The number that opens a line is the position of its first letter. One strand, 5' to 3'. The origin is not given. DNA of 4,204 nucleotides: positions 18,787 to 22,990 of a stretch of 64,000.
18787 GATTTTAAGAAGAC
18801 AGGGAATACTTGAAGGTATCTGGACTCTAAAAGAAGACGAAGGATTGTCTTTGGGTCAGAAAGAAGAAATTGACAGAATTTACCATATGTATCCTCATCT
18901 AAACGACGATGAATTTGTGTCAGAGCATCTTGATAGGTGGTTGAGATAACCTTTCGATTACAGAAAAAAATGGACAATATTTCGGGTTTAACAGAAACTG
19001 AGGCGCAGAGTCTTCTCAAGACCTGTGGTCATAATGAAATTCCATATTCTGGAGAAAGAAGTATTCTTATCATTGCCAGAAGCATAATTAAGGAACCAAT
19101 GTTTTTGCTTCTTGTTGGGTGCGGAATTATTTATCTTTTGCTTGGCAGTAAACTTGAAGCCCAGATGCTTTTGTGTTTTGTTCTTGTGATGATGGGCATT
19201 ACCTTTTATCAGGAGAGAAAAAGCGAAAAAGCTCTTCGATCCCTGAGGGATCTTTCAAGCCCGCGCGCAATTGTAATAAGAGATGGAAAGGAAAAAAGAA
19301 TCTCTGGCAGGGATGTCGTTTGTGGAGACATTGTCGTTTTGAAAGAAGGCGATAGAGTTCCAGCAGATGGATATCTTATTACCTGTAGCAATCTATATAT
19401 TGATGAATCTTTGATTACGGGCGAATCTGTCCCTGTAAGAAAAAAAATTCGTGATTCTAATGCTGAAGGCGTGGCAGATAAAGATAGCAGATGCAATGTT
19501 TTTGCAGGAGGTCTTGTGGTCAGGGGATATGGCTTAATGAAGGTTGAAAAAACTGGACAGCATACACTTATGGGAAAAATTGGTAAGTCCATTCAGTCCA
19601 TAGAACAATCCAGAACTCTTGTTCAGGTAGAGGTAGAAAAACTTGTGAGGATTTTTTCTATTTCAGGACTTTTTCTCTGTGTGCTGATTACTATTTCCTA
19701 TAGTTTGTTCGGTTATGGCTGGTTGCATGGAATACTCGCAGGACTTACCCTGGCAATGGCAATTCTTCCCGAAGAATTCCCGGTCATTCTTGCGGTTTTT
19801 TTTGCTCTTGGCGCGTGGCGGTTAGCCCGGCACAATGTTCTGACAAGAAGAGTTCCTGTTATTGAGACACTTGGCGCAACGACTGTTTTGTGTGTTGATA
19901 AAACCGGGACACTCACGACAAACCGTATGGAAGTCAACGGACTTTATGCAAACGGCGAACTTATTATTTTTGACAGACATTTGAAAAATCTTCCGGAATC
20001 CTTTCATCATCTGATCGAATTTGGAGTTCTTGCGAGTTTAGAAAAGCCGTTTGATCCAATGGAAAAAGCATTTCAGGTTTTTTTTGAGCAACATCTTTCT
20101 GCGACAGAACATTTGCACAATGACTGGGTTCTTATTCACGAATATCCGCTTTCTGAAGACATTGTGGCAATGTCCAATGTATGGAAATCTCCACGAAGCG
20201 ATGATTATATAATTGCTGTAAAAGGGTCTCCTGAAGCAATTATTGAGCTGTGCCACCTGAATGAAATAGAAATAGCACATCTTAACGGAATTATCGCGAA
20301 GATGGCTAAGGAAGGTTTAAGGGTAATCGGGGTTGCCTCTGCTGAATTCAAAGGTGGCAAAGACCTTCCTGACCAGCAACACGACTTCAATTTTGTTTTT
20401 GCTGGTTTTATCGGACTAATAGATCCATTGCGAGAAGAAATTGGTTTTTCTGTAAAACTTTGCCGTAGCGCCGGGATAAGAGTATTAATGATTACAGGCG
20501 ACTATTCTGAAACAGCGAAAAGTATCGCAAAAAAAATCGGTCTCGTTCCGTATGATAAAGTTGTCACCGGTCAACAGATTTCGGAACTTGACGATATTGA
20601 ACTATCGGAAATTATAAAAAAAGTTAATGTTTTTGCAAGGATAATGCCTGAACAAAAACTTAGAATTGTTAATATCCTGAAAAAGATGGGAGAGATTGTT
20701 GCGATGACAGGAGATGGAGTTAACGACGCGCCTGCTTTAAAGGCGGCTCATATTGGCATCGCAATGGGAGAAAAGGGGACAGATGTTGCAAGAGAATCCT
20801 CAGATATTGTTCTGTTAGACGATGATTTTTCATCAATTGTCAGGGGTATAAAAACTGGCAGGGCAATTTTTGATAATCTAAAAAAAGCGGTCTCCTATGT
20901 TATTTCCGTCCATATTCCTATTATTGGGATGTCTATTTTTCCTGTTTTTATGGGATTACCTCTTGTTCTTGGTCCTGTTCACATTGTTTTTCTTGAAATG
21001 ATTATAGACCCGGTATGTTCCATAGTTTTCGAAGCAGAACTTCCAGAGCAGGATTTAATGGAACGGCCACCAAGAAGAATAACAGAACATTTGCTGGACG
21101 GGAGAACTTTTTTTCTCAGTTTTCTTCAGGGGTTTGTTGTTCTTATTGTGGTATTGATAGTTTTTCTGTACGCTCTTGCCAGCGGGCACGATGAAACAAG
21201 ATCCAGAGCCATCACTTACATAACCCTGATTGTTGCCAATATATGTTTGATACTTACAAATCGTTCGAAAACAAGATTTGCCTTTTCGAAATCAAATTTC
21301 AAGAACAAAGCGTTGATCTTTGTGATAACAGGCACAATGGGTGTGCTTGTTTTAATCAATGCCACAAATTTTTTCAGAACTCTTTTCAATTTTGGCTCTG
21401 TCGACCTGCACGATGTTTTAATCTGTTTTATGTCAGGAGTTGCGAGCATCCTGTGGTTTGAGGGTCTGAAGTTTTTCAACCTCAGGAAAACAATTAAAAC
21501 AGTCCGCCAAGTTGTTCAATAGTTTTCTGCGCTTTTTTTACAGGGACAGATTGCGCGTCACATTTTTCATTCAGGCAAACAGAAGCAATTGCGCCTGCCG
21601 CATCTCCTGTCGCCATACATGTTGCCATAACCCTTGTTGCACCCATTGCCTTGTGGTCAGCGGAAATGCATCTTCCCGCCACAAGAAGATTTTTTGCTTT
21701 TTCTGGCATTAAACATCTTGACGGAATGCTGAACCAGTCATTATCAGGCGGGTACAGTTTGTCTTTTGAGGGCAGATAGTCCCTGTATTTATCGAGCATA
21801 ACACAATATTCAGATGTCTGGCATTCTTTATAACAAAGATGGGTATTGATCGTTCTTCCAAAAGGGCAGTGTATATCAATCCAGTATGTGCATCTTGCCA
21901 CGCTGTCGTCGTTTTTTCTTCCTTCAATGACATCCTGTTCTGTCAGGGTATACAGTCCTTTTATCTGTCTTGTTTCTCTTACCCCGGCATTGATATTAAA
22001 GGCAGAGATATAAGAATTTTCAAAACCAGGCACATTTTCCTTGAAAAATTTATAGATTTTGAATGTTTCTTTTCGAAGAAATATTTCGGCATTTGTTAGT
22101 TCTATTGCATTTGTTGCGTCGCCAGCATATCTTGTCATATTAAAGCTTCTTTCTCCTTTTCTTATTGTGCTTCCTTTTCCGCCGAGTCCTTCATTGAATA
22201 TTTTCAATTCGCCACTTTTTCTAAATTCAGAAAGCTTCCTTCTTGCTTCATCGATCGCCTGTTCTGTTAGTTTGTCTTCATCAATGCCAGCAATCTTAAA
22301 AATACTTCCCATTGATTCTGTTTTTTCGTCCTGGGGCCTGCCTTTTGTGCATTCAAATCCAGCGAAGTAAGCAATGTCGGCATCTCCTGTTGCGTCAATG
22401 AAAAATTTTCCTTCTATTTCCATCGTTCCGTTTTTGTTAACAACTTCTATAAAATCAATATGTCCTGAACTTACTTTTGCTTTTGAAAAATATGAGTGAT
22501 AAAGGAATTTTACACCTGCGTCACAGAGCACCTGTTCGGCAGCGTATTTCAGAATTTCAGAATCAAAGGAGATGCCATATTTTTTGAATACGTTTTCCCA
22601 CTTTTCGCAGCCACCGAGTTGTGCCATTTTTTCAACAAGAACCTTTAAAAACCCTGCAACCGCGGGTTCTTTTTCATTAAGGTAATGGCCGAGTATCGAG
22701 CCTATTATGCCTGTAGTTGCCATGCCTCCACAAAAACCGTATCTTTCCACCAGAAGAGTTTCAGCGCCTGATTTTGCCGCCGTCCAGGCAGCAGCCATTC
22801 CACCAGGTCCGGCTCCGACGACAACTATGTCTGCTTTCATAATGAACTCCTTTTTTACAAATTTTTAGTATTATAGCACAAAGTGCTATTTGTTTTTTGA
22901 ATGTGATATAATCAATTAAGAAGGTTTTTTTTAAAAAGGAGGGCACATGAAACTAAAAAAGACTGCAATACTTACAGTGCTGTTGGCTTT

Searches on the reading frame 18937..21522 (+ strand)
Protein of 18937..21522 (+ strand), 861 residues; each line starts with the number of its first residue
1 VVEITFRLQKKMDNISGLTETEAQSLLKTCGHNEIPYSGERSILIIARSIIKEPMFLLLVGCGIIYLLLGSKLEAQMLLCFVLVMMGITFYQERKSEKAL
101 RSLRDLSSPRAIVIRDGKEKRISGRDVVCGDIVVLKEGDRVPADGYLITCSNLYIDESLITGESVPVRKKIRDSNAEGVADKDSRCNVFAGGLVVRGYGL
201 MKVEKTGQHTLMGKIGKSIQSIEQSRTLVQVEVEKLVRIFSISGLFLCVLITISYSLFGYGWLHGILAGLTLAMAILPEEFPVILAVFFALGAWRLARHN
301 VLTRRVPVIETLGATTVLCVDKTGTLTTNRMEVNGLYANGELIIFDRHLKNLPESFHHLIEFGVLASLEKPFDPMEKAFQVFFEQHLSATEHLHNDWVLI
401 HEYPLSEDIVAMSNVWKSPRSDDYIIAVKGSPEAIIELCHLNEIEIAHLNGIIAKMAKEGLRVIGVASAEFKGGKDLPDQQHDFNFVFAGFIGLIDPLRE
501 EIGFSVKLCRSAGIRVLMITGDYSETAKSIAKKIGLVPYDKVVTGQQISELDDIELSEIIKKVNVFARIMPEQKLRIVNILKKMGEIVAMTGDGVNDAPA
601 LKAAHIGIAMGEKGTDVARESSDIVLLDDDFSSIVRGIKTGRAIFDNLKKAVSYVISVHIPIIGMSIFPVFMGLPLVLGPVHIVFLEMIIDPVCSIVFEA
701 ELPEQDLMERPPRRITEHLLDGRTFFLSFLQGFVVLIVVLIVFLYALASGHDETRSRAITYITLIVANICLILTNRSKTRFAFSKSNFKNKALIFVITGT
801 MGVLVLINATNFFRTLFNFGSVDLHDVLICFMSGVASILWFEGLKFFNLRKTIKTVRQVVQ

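Call 10: search_protein_families(library=pfam, proteins=[window:18937-21522:+], max_evalue=0.001)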
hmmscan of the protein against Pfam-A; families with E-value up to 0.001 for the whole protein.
window:18937-21522:+ (861 aa): 5 families
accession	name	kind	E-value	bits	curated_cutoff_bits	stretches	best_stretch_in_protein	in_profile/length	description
PF00122.25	E1-E2_ATPase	-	3.5e-44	150.9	28.1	1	106-299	2-181/181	E1-E2 ATPase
PF00689.26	Cation_ATPase_C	-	2e-36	125.8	27.3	1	675-847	1-175/175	Cation transporting ATPase, C-terminus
PF00702.32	Hydrolase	-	1.2e-15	58.8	26.4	1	317-605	3-191/191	haloacid dehalogenase-like hydrolase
PF13246.12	Cation_ATPase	-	9.8e-08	32.4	21.7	1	373-439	22-88/91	Cation transport ATPase (P-type)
PF00690.31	Cation_ATPase_N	-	1.4e-07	31.5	20.4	1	13-65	16-68/69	Cation transporter/ATPase, N-terminus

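Call 11: search_protein_families(library=ncbifam, proteins=[window:18937-21522:+], max_evalue=0.00001)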
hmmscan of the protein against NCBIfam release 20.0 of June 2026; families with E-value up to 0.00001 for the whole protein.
window:18937-21522:+ (861 aa): 20 families
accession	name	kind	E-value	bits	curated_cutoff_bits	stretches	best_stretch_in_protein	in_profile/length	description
TIGR01522.1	ATPase-IIA2_Ca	equivalog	8.5e-150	500.2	798.3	1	12-846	18-847/854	calcium-transporting P-type ATPase, PMR1-type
TIGR01116.1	ATPase-IIA1_Ca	equivalog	1.9e-126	423.2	703.4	2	428-847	399-797/799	calcium-translocating P-type ATPase, SERCA-type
TIGR01647.1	ATPase-IIIA_H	equivalog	5.6e-118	395.2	615.5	1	17-797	1-744/755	plasma-membrane proton-efflux P-type ATPase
TIGR01523.1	ATPase-IID_K-Na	equivalog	1.6e-109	367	645.05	3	373-750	459-864/997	potassium/sodium efflux P-type ATPase, fungal-type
TIGR01106.1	ATPase-IIC_X-K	subfamily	1.8e-109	367.1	946.1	3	12-344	31-373/997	Na,H/K antiporter P-type ATPase subunit alpha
TIGR01517.1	ATPase-IIB_Ca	equivalog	1.4e-107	360.9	507.05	1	11-845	49-877/882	calcium-translocating P-type ATPase, PMCA-type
TIGR01524.1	ATPase-IIIB_Mg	equivalog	7.7e-88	295.3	610.75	1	15-660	31-676/867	magnesium-translocating P-type ATPase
TIGR01494.1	ATPase_P-type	subfamily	3.3e-87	292.9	62.3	4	558-673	358-467/478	HAD-IC family P-type ATPase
NF011702.0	PRK15122.1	subfamily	2.5e-79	267.3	975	1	10-657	42-712/907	magnesium-translocating P-type ATPase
TIGR01657.1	P-ATPase-V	hypoth_equivalog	3.4e-79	266.6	618.25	2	9-544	131-705/1055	ATP13A2 family polyamine export P-type ATPase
TIGR01525.1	ATPase-IB_hvy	subfamily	1e-72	245.8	346.25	2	62-337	8-270/560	heavy metal translocating P-type ATPase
TIGR01512.1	ATPase-IB2_Cd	subfamily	1.9e-59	201.7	313.5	2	59-335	5-254/494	cadmium family heavy metal-translocating P-type ATPase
TIGR01511.1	ATPase-IB1_Cu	subfamily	1e-54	186.3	397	2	75-365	46-309/542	copper-translocating P-type ATPase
NF008262.1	PRK11033.1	equivalog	1.4e-46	159.3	1005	2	65-338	188-448/731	zinc/cadmium/mercury/lead-transporting ATPase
NF033775.1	P_type_ZntA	exception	4.8e-43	147.5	1240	2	64-340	192-455/732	Zn(II)/Cd(II)/Pb(II) translocating P-type ATPase ZntA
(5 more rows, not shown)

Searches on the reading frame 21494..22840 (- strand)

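Call 10: search_protein_families(library=pfam, proteins=[window:21494-22840:-], max_evalue=0.001)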
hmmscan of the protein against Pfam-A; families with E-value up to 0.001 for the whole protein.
window:21494-22840:- (448 aa): 8 families
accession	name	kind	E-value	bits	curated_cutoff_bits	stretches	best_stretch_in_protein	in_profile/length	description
PF12831.13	FAD_oxidored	-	3.4e-106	356.5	27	1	4-440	1-415/416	FAD dependent oxidoreductase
PF13450.12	NAD_binding_8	-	5.2e-08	33.5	21.9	1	7-43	1-37/68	NAD(P)-binding Rossmann-like domain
PF01266.30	DAO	-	3.4e-07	30.5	27.9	1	4-93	1-83/353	FAD dependent oxidoreductase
PF07992.20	Pyr_redox_2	-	5.6e-07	29.7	26.1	1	4-43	2-38/291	Pyridine nucleotide-disulphide oxidoreductase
PF01134.28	GIDA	-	6.1e-06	26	22.1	1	4-49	1-47/391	Glucose inhibited division protein A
PF00890.30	FAD_binding_2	-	3.6e-05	23.6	20.4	1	4-39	1-36/414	FAD binding domain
PF03486.20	HI0933_like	-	0.00039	20.4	50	0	4-34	2-32/244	HI0933-like protein Rossmann domain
PF01946.23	Thi4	-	0.00048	19.9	26.2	1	1-44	16-61/235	Thi4 family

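Call 11: search_protein_families(library=ncbifam, proteins=[window:21494-22840:-], max_evalue=0.00001)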
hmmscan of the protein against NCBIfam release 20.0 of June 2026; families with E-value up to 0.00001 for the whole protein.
window:21494-22840:- (448 aa): 9 families
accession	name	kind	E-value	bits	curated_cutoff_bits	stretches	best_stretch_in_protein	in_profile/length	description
TIGR02032.1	GG-red-SF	subfamily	7e-09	35.8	158.8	1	4-153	2-147/297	geranylgeranyl reductase family protein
NF003585.0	PRK05249.1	equivalog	5.6e-07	28.5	465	1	2-46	6-51/464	Si-specific NAD(P)(+) transhydrogenase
NF009478.0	PRK12844.1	equivalog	6.2e-07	28.1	789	1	2-49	8-53/559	3-ketosteroid-delta-1-dehydrogenase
NF009477.0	PRK12843.1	equivalog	1.1e-06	27.5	758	1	3-43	17-57/578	FAD-dependent oxidoreductase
NF005547.0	PRK07208.1-3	equivalog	2.6e-06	26.4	380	1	3-70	5-76/465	hypothetical protein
TIGR01350.1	lipoamide_DH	equivalog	3.6e-06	25.9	408.8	1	3-40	2-38/461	dihydrolipoyl dehydrogenase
NF009473.0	PRK12835.1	subfamily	4.3e-06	25.5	837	1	2-41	11-50/585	FAD-binding protein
NF005882.1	PRK07843.1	equivalog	5.8e-06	25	788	1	3-42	2-41/547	3-oxosteroid 1-dehydrogenase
TIGR03997.1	mycofact_OYE_2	equivalog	8e-06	24.5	793.15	0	4-42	381-419/645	mycofactocin system FadH/OYE family oxidoreductase 2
